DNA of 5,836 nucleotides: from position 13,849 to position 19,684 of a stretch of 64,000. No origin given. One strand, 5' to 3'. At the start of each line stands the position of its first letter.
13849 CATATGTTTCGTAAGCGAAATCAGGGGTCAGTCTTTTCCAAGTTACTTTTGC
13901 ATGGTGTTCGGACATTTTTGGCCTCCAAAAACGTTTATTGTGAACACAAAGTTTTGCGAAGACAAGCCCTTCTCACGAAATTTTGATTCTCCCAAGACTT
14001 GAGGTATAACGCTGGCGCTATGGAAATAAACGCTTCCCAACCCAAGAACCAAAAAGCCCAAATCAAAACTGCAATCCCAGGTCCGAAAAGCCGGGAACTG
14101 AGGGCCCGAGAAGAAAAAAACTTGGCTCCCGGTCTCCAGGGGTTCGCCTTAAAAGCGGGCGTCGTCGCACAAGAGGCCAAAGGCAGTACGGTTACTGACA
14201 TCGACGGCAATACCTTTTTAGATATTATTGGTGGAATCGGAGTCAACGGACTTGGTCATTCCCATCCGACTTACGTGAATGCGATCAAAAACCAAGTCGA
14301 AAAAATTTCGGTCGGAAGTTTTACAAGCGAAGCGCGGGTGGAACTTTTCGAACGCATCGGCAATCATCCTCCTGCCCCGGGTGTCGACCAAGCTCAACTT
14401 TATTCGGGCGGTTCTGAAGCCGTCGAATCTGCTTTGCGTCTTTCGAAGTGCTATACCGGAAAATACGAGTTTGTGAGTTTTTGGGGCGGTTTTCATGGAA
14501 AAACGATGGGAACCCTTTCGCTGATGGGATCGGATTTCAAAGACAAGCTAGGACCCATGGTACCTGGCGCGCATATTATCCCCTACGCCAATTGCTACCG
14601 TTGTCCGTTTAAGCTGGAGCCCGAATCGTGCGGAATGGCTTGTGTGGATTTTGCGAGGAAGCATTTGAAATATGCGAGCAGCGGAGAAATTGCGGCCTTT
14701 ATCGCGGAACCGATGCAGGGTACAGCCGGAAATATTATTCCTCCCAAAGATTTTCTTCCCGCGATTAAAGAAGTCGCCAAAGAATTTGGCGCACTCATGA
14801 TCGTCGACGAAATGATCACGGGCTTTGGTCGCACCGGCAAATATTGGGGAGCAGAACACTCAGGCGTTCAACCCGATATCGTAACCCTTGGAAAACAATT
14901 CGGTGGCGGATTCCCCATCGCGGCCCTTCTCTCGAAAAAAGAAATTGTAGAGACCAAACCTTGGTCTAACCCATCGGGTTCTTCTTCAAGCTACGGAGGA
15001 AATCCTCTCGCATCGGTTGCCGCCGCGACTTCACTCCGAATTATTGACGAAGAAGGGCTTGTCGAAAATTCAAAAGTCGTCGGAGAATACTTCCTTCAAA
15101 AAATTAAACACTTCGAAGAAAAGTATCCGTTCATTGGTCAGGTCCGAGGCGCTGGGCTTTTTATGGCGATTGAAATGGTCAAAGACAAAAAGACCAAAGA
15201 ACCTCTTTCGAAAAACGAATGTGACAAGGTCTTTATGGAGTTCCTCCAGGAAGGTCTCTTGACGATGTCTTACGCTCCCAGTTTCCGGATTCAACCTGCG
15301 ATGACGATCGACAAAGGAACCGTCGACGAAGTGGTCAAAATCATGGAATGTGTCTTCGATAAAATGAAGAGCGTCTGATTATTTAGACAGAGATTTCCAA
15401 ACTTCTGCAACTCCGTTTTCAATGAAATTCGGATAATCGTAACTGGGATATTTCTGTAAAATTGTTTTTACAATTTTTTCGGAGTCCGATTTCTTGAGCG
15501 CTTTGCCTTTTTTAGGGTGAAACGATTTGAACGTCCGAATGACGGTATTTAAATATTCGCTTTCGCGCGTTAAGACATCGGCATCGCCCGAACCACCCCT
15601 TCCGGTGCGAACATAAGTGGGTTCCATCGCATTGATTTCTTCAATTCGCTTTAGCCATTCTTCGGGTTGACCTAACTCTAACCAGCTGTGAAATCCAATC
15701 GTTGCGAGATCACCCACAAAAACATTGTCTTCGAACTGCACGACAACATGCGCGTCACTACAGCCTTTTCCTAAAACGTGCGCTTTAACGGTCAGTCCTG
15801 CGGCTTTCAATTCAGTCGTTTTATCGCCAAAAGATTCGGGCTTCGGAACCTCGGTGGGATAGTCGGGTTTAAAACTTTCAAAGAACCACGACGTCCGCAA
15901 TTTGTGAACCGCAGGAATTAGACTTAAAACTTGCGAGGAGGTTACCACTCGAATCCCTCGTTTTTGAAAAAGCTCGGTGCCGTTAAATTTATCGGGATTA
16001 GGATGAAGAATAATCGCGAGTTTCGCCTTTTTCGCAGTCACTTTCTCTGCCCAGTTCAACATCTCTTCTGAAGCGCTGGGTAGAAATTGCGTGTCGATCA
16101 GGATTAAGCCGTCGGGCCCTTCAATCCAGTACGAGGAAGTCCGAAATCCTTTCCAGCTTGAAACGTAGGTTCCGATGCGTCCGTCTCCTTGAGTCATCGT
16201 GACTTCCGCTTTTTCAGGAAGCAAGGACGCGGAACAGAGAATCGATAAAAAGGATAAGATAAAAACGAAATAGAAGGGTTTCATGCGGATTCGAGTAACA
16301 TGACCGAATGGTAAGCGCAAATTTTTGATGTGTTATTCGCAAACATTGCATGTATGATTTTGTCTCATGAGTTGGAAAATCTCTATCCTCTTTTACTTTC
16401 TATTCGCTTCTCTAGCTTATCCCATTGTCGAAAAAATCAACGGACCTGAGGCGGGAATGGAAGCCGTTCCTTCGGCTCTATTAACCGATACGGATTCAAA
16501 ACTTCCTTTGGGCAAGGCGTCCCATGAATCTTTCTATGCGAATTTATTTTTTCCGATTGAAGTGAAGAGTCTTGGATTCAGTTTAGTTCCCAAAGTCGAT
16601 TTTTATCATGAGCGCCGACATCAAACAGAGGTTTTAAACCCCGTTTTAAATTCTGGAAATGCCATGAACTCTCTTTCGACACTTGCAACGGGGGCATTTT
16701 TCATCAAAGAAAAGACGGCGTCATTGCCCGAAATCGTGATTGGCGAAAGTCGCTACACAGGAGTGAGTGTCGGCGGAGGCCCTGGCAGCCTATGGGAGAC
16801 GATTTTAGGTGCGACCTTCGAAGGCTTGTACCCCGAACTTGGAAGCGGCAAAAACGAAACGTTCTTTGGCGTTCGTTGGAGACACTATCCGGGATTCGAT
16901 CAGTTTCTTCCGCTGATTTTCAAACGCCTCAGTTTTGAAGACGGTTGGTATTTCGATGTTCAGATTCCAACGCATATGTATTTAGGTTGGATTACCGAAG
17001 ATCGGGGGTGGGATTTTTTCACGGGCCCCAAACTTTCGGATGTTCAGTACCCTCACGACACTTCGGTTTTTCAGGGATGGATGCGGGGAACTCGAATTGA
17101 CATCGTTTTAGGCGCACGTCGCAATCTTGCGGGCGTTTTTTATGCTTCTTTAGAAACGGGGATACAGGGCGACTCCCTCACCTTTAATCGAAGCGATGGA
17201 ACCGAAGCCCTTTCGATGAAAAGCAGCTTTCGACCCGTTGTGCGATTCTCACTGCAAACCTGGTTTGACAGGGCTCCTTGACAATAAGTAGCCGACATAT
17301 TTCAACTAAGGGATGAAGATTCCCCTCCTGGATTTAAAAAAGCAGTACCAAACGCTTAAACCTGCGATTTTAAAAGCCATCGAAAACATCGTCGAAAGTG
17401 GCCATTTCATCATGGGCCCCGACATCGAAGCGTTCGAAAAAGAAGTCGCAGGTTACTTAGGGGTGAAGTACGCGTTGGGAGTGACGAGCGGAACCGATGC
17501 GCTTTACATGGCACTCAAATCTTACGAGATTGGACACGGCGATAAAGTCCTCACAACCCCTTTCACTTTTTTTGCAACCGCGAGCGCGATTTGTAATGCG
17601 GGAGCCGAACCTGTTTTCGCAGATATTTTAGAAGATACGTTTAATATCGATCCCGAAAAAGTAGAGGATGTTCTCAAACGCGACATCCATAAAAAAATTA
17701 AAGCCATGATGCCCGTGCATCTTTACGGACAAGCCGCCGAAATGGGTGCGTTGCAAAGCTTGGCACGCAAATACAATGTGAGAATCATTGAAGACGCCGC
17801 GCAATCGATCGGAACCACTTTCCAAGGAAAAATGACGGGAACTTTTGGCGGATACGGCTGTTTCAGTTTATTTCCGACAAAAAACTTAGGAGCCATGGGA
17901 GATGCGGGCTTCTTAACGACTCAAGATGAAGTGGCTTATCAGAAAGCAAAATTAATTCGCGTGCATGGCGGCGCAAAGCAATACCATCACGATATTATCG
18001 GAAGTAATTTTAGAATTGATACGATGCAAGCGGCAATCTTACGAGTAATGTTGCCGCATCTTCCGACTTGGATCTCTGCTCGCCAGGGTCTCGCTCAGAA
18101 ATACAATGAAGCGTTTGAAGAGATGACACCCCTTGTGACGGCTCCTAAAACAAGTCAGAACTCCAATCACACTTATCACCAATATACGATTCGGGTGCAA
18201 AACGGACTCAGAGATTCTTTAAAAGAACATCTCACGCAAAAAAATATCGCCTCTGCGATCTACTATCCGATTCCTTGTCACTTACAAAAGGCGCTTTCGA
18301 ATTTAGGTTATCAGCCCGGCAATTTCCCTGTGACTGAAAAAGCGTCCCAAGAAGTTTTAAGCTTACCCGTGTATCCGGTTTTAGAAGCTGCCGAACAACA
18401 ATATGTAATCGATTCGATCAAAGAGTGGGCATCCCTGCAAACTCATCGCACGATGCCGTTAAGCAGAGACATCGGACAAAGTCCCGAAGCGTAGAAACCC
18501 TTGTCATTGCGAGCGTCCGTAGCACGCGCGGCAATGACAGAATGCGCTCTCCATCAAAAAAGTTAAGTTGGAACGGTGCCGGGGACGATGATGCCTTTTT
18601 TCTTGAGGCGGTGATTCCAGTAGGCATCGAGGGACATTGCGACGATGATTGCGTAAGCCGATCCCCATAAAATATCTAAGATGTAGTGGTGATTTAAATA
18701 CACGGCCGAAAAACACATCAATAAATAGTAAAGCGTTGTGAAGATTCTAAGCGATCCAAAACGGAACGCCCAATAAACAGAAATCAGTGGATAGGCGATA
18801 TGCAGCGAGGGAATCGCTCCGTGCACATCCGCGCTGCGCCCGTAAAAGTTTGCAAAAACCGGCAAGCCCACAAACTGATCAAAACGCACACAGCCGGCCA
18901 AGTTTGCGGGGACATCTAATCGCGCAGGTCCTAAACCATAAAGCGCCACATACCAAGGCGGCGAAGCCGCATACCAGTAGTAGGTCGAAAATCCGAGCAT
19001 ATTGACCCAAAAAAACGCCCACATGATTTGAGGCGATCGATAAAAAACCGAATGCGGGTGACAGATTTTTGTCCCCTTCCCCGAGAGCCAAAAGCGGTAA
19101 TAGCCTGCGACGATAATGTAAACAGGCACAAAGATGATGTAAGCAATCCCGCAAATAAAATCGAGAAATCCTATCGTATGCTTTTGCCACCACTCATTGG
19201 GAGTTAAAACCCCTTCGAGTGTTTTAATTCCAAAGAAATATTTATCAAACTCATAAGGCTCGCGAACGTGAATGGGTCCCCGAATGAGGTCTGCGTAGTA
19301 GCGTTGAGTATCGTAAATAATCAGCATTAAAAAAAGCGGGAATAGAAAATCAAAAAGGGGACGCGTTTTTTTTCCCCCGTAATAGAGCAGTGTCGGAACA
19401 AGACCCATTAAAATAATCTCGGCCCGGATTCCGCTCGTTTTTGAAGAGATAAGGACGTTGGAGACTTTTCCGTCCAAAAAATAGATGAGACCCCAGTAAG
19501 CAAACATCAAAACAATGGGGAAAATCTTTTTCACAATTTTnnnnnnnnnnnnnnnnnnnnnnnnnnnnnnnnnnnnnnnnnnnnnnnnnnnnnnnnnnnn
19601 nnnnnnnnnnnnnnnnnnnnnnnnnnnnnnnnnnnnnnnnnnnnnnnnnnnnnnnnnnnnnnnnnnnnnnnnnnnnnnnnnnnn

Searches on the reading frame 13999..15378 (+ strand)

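Call 22: search_protein_families(library=pfam, proteins=[window:13999-15378:+], max_evalue=0.00001)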
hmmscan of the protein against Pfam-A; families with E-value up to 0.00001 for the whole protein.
window:13999-15378:+ (459 aa): 1 family
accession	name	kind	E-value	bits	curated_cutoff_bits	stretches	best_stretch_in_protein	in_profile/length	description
PF00202.27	Aminotran_3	-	1.9e-95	320.4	30.5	1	55-450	11-400/403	Aminotransferase class-III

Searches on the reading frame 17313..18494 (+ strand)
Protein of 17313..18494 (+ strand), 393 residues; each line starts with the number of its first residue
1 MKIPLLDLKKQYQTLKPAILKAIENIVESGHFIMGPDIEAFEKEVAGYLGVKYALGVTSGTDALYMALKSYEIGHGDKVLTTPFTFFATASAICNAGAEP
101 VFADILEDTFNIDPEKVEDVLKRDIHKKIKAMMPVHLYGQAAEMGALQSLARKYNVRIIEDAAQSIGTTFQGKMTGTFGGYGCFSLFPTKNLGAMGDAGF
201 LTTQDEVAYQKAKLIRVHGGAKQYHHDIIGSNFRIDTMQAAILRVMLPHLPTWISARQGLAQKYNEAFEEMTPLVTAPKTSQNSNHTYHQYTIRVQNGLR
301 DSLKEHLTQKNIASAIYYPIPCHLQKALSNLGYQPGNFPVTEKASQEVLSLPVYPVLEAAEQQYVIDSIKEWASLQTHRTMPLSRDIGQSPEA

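Call 22: search_protein_families(library=pfam, proteins=[window:17313-18494:+], max_evalue=0.00001)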
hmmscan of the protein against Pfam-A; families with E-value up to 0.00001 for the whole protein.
window:17313-18494:+ (393 aa): 1 family
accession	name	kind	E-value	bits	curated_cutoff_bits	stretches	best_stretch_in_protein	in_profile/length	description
PF01041.23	DegT_DnrJ_EryC1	-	5.5e-113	378.3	19.8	1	16-369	4-359/360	DegT/DnrJ/EryC1/StrS aminotransferase family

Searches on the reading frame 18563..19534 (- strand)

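Call 22: search_protein_families(library=pfam, proteins=[window:18563-19534:-], max_evalue=0.00001)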
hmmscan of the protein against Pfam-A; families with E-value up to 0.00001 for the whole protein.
window:18563-19534:- (323 aa): 1 family
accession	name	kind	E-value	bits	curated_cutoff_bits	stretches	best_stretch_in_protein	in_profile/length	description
PF14378.12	PAP2_3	-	3e-10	40.6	27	1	124-299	28-188/190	PAP2 superfamily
